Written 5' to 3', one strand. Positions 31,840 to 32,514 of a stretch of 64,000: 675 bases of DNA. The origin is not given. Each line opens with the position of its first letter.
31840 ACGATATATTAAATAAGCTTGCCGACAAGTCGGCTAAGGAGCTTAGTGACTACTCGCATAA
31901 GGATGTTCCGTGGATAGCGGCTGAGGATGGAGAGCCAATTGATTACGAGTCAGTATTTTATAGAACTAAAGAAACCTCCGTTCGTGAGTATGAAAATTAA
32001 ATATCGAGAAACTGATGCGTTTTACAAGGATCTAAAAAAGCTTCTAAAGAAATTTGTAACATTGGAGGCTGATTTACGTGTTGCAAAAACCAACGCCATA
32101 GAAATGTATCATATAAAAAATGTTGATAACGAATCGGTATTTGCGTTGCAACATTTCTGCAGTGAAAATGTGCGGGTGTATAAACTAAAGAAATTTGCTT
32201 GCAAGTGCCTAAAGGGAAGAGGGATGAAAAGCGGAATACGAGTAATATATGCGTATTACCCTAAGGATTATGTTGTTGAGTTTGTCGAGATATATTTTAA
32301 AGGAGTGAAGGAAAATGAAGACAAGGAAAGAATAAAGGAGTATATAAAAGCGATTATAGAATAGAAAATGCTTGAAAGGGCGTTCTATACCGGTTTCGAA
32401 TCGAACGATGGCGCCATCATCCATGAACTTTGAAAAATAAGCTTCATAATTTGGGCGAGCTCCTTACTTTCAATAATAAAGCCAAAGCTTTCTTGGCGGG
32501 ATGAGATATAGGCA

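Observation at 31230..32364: Toxin-antitoxin module (HTH-XRE-Panacea antitoxin + RelE/ParE-like toxin) inserted between livM and the next cassette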

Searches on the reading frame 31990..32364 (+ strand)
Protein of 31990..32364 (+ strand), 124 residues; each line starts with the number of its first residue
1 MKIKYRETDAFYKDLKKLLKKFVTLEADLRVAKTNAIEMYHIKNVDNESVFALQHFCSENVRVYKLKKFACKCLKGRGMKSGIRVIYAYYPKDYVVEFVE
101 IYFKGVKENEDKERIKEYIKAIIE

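Call 3: search_protein_families(library=pfam, proteins=[window:31990-32364:+], max_evalue=1)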
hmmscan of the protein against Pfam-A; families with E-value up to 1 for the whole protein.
window:31990-32364:+ (124 aa): 1 family
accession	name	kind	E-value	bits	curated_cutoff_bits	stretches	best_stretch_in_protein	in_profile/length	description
PF06183.18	DinI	-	0.23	12.2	24.2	0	102-122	36-55/63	DinI-like family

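Call 4: search_protein_families(library=ncbifam, proteins=[window:31990-32364:+], max_evalue=1)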
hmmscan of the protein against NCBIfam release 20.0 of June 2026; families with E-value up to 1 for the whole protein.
window:31990-32364:+ (124 aa): 0 families

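Call 5: search_protein_families(library=padloc, proteins=[window:31990-32364:+], max_evalue=1)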
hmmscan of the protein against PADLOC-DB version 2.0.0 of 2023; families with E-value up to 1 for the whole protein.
window:31990-32364:+ (124 aa): 0 families

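Call 6: find_homologous_proteins(query=window:31990-32364:+, max_evalue=0.01)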
Query window:31990-32364:+ (124 aa): 524 proteins with E <= 0.01 among 531 candidates; the best 120 are listed.
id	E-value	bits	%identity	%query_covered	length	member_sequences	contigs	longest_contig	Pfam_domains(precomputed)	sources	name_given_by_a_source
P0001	2.0e-73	262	100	100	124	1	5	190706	-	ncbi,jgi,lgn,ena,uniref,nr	ncbi:MAG: hypothetical protein ACD_81C00076G0007 [uncultured bacterium]|uniref:Uncharacterized prote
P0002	7.8e-54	199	72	98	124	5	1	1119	-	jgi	-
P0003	1.1e-53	198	71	99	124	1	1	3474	-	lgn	-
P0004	3.3e-47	178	65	98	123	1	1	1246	-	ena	-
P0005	1.0e-45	173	68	97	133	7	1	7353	-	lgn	-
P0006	2.4e-45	172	67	97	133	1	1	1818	-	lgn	-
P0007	5.7e-45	170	66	95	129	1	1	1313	-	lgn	-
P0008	1.2e-44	169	67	97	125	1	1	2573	-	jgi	jgi:hypothetical protein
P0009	1.3e-44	169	65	96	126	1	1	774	-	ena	-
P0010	2.6e-44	168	63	97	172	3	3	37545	-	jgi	jgi:mRNA-degrading endonuclease RelE of RelBE toxin-antitoxin system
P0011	3.0e-44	168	64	98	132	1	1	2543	-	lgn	-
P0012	7.4e-44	167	64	98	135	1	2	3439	-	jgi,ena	-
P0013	9.1e-44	166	65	94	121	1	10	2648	-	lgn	-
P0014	9.2e-44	166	67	96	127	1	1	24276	-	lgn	-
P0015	9.6e-44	166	63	97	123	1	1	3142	-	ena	-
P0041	3.7e-42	161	64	97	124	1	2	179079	-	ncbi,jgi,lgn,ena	-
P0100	1.5e-39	153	58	94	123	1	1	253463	-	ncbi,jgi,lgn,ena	ncbi:MAG: hypothetical protein WC884_00170 [Candidatus Paceibacterota bacterium]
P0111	7.2e-39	151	56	97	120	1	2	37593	-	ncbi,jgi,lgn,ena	ncbi:MAG: hypothetical protein WC915_04095 [archaeon]|jgi:mRNA-degrading endonuclease RelE of RelBE 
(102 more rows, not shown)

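Call 7: search_solved_structures(query=window:31990-32364:+, max_evalue=10, show_alignments=2)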
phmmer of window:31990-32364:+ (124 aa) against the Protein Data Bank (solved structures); distinct sequences matched with E-value up to 10: 1.
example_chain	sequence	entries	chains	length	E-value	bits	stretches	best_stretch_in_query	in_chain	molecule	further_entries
9e6q_AS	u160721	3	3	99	0.43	14.3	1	64-101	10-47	Large ribosomal subunit protein eL21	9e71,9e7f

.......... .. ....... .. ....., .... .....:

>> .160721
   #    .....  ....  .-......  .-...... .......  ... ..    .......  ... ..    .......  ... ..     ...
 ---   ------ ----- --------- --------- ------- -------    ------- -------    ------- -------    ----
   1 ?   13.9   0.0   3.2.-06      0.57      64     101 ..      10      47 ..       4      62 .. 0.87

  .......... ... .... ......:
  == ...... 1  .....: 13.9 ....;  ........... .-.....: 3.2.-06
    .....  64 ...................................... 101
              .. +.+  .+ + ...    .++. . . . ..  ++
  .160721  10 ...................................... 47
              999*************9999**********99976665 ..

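Call 8: search_protein_families(library=phrogs, proteins=[window:31990-32364:+], max_evalue=1)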
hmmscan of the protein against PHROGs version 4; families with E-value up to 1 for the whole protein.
window:31990-32364:+ (124 aa): 3 families
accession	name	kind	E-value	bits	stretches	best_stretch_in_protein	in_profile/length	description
phrog_5869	-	unknown function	0.0069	17.5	1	7-121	6-100/110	-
phrog_18826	-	unknown function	0.13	13.2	1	70-123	52-103/140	-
phrog_32518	-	unknown function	0.25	12.6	1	5-40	70-105/108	-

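Call 11: search_solved_structures(query=A1, max_evalue=10, show_alignments=3)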
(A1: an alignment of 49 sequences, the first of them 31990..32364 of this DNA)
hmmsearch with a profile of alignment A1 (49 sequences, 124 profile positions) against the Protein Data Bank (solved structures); distinct sequences matched with E-value up to 10: 10.
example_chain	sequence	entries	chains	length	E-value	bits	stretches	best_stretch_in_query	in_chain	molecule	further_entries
5ja9_C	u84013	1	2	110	0.0066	19.5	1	74-120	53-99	Toxin HigB-2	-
5ja8_A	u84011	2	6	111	0.0067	19.5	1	74-120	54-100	Toxin HigB-2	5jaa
8a0x_C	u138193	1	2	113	0.0069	19.5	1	74-120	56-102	Toxin HigB-2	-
9tv9_C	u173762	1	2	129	0.0091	19.1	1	74-120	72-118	Toxin HigB-2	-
5mje_A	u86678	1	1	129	0.0093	19.1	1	74-120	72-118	Cytotoxic translational repressor of toxin-antitoxin stability system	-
1by0_A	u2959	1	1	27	0.2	14.7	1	7-29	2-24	PROTEIN (HEPATITIS DELTA ANTIGEN)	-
1a92_A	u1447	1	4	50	0.29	14.2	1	7-29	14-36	DELTA ANTIGEN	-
8auv_F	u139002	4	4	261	0.82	12.8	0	12-70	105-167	eS1 (40S ribosomal protein S3a) | 40S ribosomal protein S3a | Small ribosomal subunit protein eS1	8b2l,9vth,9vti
4c0e_A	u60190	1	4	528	1.4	12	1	78-114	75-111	NOT1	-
5amo_A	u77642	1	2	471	1.8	11.7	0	77-107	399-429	NOELIN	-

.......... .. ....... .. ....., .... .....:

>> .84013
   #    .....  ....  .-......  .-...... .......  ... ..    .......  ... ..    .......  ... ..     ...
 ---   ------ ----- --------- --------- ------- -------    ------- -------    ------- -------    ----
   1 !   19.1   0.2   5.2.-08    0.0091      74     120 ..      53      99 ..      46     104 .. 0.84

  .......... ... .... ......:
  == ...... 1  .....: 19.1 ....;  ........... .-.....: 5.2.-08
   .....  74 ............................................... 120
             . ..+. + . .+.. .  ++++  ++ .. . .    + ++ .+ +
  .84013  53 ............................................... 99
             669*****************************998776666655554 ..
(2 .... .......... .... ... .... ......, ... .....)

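Call 13: find_encoding_contigs(protein=P0041, flank=4000, max_places=3)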
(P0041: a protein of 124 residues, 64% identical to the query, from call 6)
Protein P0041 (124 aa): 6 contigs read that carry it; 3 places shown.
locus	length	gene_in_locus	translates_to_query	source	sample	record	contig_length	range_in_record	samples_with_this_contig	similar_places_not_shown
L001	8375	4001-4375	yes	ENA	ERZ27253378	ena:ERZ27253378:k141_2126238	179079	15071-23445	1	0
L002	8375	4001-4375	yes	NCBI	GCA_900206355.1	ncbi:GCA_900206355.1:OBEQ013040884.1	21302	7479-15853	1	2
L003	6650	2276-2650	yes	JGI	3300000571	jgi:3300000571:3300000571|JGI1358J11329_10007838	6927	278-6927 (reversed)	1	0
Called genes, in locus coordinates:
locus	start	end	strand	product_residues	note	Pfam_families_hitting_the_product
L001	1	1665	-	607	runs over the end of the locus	PF13520:AA_permease_2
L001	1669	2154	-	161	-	-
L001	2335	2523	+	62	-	-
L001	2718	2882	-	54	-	-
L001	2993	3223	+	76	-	PF09954:DUF2188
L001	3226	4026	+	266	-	PF01381:HTH_3, PF12844:HTH_19, PF13560:HTH_31, PF13274:SocA_Panacea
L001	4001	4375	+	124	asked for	-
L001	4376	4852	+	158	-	-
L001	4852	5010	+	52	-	-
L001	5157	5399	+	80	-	-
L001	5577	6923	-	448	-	PF00041:fn3, PF10282:Lactonase (weak)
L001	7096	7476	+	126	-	PF02537:CRCB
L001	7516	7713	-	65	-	-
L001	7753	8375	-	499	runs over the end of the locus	PF04293:SpoVR, PF24755:SpoVR_C (weak)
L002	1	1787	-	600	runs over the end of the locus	PF13520:AA_permease_2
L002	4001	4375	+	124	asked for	-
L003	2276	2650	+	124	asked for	-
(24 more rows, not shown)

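Call 14: find_encoding_contigs(protein=P0100, flank=4000, max_places=3)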
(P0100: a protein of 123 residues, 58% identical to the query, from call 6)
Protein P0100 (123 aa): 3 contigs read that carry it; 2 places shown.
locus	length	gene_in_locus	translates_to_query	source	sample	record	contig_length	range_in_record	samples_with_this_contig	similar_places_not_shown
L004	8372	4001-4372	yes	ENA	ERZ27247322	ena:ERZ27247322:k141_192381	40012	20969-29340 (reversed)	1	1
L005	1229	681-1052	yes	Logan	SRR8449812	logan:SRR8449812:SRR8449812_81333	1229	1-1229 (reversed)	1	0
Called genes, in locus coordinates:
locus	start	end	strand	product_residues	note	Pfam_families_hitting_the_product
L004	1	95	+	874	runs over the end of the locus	PF01555:N6_N4_Mtase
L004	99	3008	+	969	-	PF04851:ResIII, PF00270:DEAD, PF18766:SWI2_SNF2 (weak), PF00176:SNF2-rel_dom (weak), PF27151:YagJ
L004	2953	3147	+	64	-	-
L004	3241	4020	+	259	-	PF01381:HTH_3, PF12844:HTH_19, PF13443:HTH_26 (faint), PF13274:SocA_Panacea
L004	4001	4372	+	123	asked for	-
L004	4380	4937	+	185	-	-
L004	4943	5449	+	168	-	-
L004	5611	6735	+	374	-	-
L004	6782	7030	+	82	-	-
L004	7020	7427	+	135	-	PF01219:DAGK_prokar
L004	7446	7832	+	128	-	-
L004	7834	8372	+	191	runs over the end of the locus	PF02600:DsbB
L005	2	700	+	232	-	?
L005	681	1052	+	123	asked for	-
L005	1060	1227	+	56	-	?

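Call 15: find_encoding_contigs(protein=P0111, flank=4000, max_places=3)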
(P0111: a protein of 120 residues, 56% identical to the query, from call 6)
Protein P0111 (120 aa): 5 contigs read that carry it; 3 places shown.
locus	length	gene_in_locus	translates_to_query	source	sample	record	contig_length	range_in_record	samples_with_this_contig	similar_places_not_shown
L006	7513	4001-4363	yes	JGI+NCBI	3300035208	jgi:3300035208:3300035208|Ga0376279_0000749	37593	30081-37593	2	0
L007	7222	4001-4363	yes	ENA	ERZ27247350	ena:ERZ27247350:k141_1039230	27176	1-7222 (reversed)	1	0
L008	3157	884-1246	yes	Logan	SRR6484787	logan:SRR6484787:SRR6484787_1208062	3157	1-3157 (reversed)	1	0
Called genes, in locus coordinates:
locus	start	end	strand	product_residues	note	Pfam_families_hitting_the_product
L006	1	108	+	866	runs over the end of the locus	PF00005:ABC_tran (faint), PF02463:SMC_N (faint), PF13555:AAA_29 (faint), PF20703:nSTAND1 (faint), PF20720:nSTAND3 (faint), PF13304:AAA_21 (faint), PF17760:UvrA_inter, PF00684:DnaJ_CXXCXGXG (faint)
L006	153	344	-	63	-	-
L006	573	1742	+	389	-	PF01541:GIY-YIG (faint), PF02151:UVR (weak), PF08459:UvrC_RNaseH_dom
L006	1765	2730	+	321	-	PF01820:Dala_Dala_lig_N, PF14397:ATPgrasp_ST (faint), PF01071:GARS_A (weak), PF02222:ATP-grasp (weak), PF02655:ATP-grasp_3 (weak), PF07478:Dala_Dala_lig_C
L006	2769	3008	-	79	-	-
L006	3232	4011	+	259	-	PF01381:HTH_3, PF12844:HTH_19, PF13443:HTH_26 (faint), PF13274:SocA_Panacea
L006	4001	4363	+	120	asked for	-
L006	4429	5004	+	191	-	PF06941:NT5C (weak)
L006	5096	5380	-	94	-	-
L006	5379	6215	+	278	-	-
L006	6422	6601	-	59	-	-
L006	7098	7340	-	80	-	-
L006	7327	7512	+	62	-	?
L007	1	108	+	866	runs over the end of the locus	PF00005:ABC_tran (faint), PF02463:SMC_N (faint), PF13555:AAA_29 (faint), PF20703:nSTAND1 (faint), PF20720:nSTAND3 (faint), PF13304:AAA_21 (faint), PF17760:UvrA_inter, PF00684:DnaJ_CXXCXGXG (faint)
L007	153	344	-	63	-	-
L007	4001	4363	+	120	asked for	-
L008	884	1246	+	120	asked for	-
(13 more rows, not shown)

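Call 16: predict_structure(alignment_id=A1)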
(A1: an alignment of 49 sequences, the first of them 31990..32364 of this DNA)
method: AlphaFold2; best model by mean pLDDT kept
length: 124 residues; sequences in the alignment: 49
mean_pLDDT: 89.6   pTM: 0.85
mean pLDDT of the five models: 89.6, 88.8, 88.7, 86.6, 85.2
residues with pLDDT >= 90: 84; 70-90: 29; 50-70: 11; < 50: 0
segments of 3 or more residues with pLDDT < 50: none
pLDDT, mean of each block of 10 residues (from residue 1): 94 96 90 94 93 89 88 65 92 96 89 93 82
secondary structure, 60 per line:
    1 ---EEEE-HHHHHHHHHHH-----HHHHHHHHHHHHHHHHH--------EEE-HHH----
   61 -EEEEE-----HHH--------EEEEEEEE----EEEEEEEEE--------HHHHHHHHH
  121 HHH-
elements in order: E4-7 H9-19 H25-41 E50-52 E62-66 E83-90 E95-103 H112-123

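Call 21: fold_search(model_id=the predicted structure, library=pdb)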
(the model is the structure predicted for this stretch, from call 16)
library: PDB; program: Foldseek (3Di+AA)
matches with E <= 10: 584; with E <= 0.001: 0
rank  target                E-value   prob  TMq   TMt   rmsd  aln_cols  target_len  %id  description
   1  1wmi_A                1.1e-03  1.00  0.49  0.66   4.6       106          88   14  Crystal structure of archaeal RelE-RelB complex from Pyrococcus horikoshii OT3 (released 2005-03-15)
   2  8a0x_D                3.8e-03  1.00  0.53  0.59   4.6       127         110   17  Crystal structure of the HigB2-HigA2 tetramer in complex with operator DNA (released 2023-05-03)
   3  8a0x_C                4.3e-03  0.99  0.47  0.53   5.6       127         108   17  Crystal structure of the HigB2-HigA2 tetramer in complex with operator DNA (released 2023-05-03)
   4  2otr_MODEL_1_A        7.8e-03  0.99  0.46  0.60   5.7       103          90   16  Solution Structure of Conserved Hypothetical Protein HP0892 from Helicobacter pylori (released 2007-12-18)
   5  5mje_A                1.0e-02  0.99  0.50  0.55   5.0       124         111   18  Crystal structure of the HigB2 toxin in complex with Nb8 (released 2017-04-05)
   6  5ja8_E                2.1e-02  0.98  0.50  0.57   5.9       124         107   18  Crystal structure of the HigB2 toxin in complex with Nb2 (released 2017-04-05)
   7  5ja8_C                3.0e-02  0.99  0.60  0.67   3.9       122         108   14  Crystal structure of the HigB2 toxin in complex with Nb2 (released 2017-04-05)
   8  9w3a_B                3.0e-02  0.82  0.40  0.43   6.7       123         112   13  Crystal structure of PfiAT toxin-antitoxin complex (released 2026-02-11)
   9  9w3a_C                3.0e-02  0.82  0.40  0.44   6.8       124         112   13  Crystal structure of PfiAT toxin-antitoxin complex (released 2026-02-11)
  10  5ja8_A                3.3e-02  0.99  0.56  0.65   4.4       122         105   16  Crystal structure of the HigB2 toxin in complex with Nb2 (released 2017-04-05)
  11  4fxh_B                4.5e-02  0.91  0.48  0.60   7.9       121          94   17  Crystal structure of the isolated E. coli RelE toxin, P212121 form (released 2012-08-29)
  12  5ja8_G                4.8e-02  0.98  0.56  0.65   4.3       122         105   15  Crystal structure of the HigB2 toxin in complex with Nb2 (released 2017-04-05)
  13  9w3a_A                4.8e-02  0.85  0.45  0.48   5.6       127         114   12  Crystal structure of PfiAT toxin-antitoxin complex (released 2026-02-11)
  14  9w3a_D                4.8e-02  0.84  0.45  0.49   5.6       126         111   13  Crystal structure of PfiAT toxin-antitoxin complex (released 2026-02-11)
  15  3g5o_B                5.1e-02  0.99  0.50  0.72   3.5       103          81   12  The crystal structure of the toxin-antitoxin complex RelBE2 (Rv2865-2866) from Mycobacterium tuberculosis (released 2009-04-14)
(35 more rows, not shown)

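Call 22: search_protein_representatives(alignment_id=A1)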
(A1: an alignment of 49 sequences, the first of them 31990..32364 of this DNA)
Query: 49 sequences, 124 profile positions. Proteins with E-value up to 0.001 (for the whole library): 727; up to 1e-10: 383; up to 1e-30: 41. The best 150 are listed.
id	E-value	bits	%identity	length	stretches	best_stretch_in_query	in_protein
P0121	5.8e-55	200.7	-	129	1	2-123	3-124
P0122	5.4e-52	191.1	-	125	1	4-122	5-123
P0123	7.6e-52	190.6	-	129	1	2-121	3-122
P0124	8.6e-50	184.0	-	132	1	3-123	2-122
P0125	2.7e-46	172.7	-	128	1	2-121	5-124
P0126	2.9e-46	172.5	-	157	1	4-121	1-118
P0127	7.0e-43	161.6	-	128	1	3-122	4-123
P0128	1.8e-40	153.9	-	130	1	3-122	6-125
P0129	5.5e-40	152.3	-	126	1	2-99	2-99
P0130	1.7e-39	150.7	-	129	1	2-122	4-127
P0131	2.7e-39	150.0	-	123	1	4-122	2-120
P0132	5.2e-39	149.1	-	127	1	2-122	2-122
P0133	6.5e-39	148.8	-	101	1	30-123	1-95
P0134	7.8e-39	148.6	-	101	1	29-122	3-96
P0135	1.1e-38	148.1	-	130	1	3-121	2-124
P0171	1.5e-27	112.1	-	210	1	40-122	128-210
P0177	3.4e-26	107.7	-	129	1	9-120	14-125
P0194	2.2e-24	101.9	-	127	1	8-122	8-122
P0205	4.8e-23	97.6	-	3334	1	8-122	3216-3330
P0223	7.4e-21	90.5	-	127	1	7-121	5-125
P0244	8.5e-20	87.1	-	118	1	5-121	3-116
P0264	5.3e-19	84.5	-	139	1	5-120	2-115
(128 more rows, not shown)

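Call 24: search_protein_families(library=pfam, alignment_id=A2, max_evalue=0.1)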
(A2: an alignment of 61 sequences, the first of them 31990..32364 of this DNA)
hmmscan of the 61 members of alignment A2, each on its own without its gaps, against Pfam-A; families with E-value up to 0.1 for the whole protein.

A. member 1, window:31990-32364:+ (124 aa): 0 families

B. families by the number of members that match (of 61 scanned): 32 families (the first 25 are shown)
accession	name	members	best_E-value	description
PF06296.18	RelE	6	0.0065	RelE toxin of RelE / RelB toxin-antitoxin system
PF05016.21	ParE_toxin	2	0.011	ParE toxin of type II toxin-antitoxin system, parDE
PF16087.11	DUF4817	2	0.018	Helix-turn-helix domain (DUF4817)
PF21408.2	MTR4-like_stalk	2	0.023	Exosome RNA helicase MTR4-like, stalk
PF14131.11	DUF4298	2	0.05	Domain of unknown function (DUF4298)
PF14275.11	DUF4362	1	0.00048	Domain of unknown function (DUF4362)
PF09403.15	FadA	1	0.0017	Adhesion protein FadA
PF22808.1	RhopH3_C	1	0.013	RhopH3 C-terminal domain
PF04350.18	PilO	1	0.014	Pilus assembly protein, PilO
PF04504.20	GeBP-like_DBD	1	0.017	Glabrous-enhancer-binding protein-like family, DBD domain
PF02183.23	HALZ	1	0.019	Homeobox associated leucine zipper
PF16423.10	COE1_HLH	1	0.02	Transcription factor COE1 helix-loop-helix domain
PF03400.19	DDE_Tnp_IS1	1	0.022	IS1 transposase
PF08580.15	KAR9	1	0.025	Yeast cortical protein KAR9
PF13339.11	AATF-Che1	1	0.026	Apoptosis antagonizing transcription factor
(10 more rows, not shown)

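Call 25: search_solved_structures(query=A2, max_evalue=10, show_alignments=2)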
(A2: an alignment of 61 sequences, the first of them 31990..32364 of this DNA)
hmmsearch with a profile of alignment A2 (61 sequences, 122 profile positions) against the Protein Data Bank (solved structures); distinct sequences matched with E-value up to 10: 26.
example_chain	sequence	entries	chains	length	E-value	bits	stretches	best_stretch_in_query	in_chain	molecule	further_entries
5ja9_C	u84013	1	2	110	0.00025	24.2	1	74-118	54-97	Toxin HigB-2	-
5ja8_A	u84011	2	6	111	0.00025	24.2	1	74-118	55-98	Toxin HigB-2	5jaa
8a0x_C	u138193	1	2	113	0.00026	24.1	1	74-118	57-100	Toxin HigB-2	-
9tv9_C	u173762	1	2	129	0.00033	23.8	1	76-118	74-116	Toxin HigB-2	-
5mje_A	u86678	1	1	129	0.00033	23.8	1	76-118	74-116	Cytotoxic translational repressor of toxin-antitoxin stability system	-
8hmg_A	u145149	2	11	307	0.043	16.9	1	10-76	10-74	E3 ubiquitin-protein ligase RGLG2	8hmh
1a92_A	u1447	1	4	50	0.073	16.2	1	7-29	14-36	DELTA ANTIGEN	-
8ybc_A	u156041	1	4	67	0.15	15.2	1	12-58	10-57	Golgi membrane protein 1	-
1zu4_A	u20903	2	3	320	0.17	15.1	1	7-61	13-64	ftsY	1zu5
1by0_A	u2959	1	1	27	0.23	14.6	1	7-29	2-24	PROTEIN (HEPATITIS DELTA ANTIGEN)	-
5vgz_E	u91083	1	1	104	0.31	14.2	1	8-39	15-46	26S proteasome regulatory subunit 10B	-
8auv_F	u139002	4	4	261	0.35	14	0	29-73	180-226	eS1 (40S ribosomal protein S3a) | 40S ribosomal protein S3a | Small ribosomal subunit protein eS1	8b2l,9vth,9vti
5j0i_A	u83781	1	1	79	0.69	13.1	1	8-58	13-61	Designed protein 2L6HC3_12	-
9s4q_25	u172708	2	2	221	0.69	13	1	6-52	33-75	Kinetochore protein SPC25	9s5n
7du0_A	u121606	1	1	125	0.76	12.9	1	30-73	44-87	AcrIF14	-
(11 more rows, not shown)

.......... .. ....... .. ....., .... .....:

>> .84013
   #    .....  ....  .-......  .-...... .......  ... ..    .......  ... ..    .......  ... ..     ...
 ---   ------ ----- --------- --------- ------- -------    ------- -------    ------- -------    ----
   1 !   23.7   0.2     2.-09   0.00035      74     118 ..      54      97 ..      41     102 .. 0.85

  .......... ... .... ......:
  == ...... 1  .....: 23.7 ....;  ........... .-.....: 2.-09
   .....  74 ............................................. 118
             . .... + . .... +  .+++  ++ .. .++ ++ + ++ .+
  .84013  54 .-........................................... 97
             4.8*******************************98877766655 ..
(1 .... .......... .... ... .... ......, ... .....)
